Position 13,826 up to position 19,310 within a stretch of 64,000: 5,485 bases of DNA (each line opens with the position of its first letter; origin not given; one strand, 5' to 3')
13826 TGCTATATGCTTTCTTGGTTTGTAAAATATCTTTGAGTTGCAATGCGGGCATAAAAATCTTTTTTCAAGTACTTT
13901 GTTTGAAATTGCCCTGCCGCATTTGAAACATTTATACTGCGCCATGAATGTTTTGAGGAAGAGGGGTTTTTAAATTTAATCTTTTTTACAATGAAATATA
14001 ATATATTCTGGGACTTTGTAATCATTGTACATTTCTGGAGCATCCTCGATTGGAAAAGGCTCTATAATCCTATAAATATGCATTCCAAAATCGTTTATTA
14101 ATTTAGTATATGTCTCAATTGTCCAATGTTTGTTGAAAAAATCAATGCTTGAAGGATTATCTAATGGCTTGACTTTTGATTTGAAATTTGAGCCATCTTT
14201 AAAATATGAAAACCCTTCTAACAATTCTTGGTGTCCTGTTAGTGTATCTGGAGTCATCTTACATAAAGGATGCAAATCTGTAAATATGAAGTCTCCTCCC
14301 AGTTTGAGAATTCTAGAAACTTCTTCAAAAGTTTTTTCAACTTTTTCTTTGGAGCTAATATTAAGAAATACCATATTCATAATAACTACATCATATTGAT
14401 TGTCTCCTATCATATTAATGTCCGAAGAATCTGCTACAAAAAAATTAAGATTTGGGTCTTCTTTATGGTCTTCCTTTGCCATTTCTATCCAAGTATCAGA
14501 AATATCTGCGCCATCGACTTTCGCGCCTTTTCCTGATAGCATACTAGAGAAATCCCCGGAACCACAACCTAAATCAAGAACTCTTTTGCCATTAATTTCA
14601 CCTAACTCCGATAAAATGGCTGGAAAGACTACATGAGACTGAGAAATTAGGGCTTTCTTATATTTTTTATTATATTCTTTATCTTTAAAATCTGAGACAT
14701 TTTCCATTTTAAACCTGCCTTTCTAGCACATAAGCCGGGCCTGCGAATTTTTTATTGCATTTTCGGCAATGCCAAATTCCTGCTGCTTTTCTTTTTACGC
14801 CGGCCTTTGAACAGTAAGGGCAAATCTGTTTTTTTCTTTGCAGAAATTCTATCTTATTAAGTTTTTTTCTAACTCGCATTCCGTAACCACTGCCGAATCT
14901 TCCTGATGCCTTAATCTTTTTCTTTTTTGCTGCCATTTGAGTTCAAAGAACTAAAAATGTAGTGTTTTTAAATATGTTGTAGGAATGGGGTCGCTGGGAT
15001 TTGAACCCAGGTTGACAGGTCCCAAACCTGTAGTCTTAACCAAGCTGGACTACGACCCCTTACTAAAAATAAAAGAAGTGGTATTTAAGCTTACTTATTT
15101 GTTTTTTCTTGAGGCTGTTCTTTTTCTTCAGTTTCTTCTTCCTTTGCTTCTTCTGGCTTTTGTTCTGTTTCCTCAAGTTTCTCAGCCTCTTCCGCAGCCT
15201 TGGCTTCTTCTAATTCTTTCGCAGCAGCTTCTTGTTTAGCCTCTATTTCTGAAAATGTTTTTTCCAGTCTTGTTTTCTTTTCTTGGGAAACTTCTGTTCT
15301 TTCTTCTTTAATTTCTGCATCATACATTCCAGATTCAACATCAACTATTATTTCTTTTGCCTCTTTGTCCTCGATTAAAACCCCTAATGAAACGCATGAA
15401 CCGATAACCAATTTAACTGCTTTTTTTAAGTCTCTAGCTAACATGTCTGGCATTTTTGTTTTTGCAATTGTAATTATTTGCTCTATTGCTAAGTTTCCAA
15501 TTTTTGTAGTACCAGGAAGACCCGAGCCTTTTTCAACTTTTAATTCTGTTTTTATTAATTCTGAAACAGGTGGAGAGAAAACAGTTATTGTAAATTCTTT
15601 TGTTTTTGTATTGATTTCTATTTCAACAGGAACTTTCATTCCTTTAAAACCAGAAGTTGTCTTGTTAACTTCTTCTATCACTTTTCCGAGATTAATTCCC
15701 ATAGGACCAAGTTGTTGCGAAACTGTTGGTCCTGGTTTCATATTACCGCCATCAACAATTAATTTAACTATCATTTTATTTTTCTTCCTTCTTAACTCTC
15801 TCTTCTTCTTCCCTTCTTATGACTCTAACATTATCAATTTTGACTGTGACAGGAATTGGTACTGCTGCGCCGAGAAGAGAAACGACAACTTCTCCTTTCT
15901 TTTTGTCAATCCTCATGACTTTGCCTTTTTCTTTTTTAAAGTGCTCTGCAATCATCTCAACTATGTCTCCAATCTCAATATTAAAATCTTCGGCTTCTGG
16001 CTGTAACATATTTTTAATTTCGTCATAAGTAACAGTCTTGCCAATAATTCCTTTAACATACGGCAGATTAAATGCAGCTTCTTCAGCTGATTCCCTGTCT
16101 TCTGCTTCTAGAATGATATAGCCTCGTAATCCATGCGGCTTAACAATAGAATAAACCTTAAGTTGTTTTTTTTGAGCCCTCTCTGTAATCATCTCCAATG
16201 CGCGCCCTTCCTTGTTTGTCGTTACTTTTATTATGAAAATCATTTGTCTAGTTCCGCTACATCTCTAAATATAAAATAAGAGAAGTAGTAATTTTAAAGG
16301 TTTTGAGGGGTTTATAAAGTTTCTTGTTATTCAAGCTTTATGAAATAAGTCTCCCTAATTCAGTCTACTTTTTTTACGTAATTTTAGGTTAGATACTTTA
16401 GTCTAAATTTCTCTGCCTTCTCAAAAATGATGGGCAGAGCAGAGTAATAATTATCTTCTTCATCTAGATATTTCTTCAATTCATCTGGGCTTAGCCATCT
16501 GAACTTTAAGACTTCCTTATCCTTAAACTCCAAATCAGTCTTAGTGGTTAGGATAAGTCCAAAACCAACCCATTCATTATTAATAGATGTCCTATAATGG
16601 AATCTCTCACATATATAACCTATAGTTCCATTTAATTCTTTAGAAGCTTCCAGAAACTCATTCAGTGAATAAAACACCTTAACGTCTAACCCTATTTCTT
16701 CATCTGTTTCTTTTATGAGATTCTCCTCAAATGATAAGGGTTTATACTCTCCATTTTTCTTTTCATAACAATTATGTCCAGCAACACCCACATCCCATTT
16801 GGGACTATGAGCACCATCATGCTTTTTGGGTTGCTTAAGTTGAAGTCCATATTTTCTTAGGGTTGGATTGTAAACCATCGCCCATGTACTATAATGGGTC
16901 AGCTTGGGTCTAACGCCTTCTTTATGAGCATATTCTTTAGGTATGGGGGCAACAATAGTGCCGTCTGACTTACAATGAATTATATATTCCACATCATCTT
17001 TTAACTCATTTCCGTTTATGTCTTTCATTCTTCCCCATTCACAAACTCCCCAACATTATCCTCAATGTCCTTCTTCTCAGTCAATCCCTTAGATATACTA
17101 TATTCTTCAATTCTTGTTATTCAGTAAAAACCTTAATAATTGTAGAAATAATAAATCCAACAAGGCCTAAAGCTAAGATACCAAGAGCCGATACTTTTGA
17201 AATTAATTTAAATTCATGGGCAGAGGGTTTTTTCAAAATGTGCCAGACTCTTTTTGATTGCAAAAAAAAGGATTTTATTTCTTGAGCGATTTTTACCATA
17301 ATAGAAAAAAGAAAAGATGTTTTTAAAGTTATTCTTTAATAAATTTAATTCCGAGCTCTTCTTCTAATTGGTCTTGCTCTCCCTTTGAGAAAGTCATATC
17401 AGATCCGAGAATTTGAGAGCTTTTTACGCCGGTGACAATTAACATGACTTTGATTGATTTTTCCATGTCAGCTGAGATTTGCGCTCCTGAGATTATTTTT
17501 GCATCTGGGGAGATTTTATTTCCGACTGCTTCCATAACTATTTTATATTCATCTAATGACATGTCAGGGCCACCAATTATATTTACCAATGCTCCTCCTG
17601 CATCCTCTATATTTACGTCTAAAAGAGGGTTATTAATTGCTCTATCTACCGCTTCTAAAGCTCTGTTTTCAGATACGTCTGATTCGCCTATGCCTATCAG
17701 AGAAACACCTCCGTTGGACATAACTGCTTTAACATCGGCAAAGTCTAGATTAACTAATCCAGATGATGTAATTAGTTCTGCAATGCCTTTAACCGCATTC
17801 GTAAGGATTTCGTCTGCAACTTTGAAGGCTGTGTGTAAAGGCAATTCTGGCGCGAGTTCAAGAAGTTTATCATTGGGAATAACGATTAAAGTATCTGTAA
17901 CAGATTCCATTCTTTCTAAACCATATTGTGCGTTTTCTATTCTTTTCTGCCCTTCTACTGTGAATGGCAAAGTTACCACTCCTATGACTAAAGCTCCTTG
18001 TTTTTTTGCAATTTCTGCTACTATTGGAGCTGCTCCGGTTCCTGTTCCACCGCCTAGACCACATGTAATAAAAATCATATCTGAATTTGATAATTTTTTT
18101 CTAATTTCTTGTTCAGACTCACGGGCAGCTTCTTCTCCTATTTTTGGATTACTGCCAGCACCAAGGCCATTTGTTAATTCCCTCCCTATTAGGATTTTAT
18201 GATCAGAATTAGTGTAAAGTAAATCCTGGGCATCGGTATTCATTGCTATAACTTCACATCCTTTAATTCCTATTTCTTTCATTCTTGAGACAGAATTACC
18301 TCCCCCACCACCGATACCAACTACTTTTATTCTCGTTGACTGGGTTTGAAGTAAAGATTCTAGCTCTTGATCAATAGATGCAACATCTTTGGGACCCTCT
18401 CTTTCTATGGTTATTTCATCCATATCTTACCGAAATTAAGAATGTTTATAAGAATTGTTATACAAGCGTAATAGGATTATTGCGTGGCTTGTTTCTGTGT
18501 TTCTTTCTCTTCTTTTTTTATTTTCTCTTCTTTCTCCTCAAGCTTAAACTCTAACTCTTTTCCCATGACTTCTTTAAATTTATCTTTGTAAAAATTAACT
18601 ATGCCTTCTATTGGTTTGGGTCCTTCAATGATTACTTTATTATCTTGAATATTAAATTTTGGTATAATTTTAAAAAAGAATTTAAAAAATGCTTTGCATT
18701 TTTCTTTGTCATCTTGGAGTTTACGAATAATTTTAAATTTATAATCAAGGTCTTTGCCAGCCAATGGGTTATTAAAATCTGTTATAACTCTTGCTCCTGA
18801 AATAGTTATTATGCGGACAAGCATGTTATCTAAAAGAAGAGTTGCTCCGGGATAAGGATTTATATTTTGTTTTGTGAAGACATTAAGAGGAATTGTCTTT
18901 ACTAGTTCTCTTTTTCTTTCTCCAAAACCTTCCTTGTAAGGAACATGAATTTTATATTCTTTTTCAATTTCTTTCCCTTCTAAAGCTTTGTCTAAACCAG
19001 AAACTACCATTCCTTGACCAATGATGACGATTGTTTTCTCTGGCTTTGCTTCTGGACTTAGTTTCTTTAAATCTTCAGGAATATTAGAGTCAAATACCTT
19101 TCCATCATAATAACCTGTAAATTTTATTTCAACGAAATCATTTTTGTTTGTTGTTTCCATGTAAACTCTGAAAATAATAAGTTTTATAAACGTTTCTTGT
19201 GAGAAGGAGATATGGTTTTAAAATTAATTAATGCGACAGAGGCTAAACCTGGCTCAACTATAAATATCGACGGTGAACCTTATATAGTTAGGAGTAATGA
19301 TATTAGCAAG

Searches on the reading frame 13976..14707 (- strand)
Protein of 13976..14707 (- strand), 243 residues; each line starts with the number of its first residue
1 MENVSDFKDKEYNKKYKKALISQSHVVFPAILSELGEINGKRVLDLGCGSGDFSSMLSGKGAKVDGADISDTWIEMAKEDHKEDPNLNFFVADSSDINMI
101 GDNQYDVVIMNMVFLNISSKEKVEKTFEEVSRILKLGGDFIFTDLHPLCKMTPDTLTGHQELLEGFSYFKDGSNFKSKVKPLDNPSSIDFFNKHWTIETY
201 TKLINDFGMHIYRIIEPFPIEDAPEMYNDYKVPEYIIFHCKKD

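Call 41: search_protein_families(library=pfam, max_evalue=0.00001, proteins=[window:13976-14707:-])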
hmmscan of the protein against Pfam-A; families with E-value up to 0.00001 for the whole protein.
window:13976-14707:- (243 aa): 9 families
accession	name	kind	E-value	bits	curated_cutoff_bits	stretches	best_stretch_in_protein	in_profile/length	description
PF13649.12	Methyltransf_25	-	9.1e-19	68.4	27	1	43-138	1-97/97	Methyltransferase domain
PF08241.18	Methyltransf_11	-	7.2e-18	65.5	21.2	1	44-142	1-95/95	Methyltransferase domain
PF13847.12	Methyltransf_31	-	2.3e-15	57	27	1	40-146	4-113/145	Methyltransferase domain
PF13489.12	Methyltransf_23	-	5e-13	49.5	27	1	32-152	13-126/164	Methyltransferase domain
PF08242.18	Methyltransf_12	-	6.3e-13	49.7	30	1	44-139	1-97/98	Methyltransferase domain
PF03848.20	TehB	-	5e-10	39.6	20.4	1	12-138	9-128/193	Tellurite resistance protein TehB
PF01209.24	Ubie_methyltran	-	5.5e-10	39.4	20.1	1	35-142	43-151/233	ubiE/COQ5 methyltransferase family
PF05175.20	MTS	-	1.3e-08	35.1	23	1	31-141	23-137/170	Methyltransferase small domain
PF05401.17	NodS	-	1.3e-06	28.8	24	1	40-144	44-146/201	Nodulation protein S (NodS)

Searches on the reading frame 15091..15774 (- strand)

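Call 41: search_protein_families(library=pfam, max_evalue=0.00001, proteins=[window:15091-15774:-])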
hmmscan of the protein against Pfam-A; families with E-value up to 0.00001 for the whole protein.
window:15091-15774:- (227 aa): 2 families
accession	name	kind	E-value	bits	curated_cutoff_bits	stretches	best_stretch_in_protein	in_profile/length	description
PF00298.24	Ribosomal_L11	-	1.2e-21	77.3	21.4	1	67-133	2-68/69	Ribosomal protein L11, RNA binding domain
PF03946.19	Ribosomal_L11_N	-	7.2e-18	64.5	32.9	1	3-61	1-58/58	Ribosomal protein L11, N-terminal domain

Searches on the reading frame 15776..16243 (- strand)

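Call 41: search_protein_families(library=pfam, max_evalue=0.00001, proteins=[window:15776-16243:-])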
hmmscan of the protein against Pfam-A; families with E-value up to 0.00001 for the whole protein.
window:15776-16243:- (155 aa): 1 family
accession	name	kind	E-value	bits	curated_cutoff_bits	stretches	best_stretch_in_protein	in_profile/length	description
PF03439.18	Spt5-NGN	-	4.1e-15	55.9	22.4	1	1-80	1-84/84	Early transcription elongation factor of RNA pol II, NGN section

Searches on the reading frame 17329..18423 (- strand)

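Call 41: search_protein_families(library=pfam, max_evalue=0.00001, proteins=[window:17329-18423:-])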
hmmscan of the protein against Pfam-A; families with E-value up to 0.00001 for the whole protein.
window:17329-18423:- (364 aa): 2 families
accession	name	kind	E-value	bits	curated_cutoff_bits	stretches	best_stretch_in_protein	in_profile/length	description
PF00091.31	Tubulin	-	2.3e-49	168.7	33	1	31-190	1-188/190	Tubulin/FtsZ family, GTPase domain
PF12327.13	FtsZ_C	-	3.9e-29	101.2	27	1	239-334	1-95/95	FtsZ family, C-terminal domain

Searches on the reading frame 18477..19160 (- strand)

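Call 41: search_protein_families(library=pfam, max_evalue=0.00001, proteins=[window:18477-19160:-])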
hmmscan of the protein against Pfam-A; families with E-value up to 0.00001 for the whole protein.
window:18477-19160:- (227 aa): 2 families
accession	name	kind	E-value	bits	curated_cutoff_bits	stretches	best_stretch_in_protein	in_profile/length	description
PF22199.2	FKBP26_IF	-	3.5e-12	46.5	27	1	89-133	2-46/46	FKBP26, IF domain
PF00254.34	FKBP_C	-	1.6e-11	44.8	21.1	1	3-85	4-77/94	FKBP-type peptidyl-prolyl cis-trans isomerase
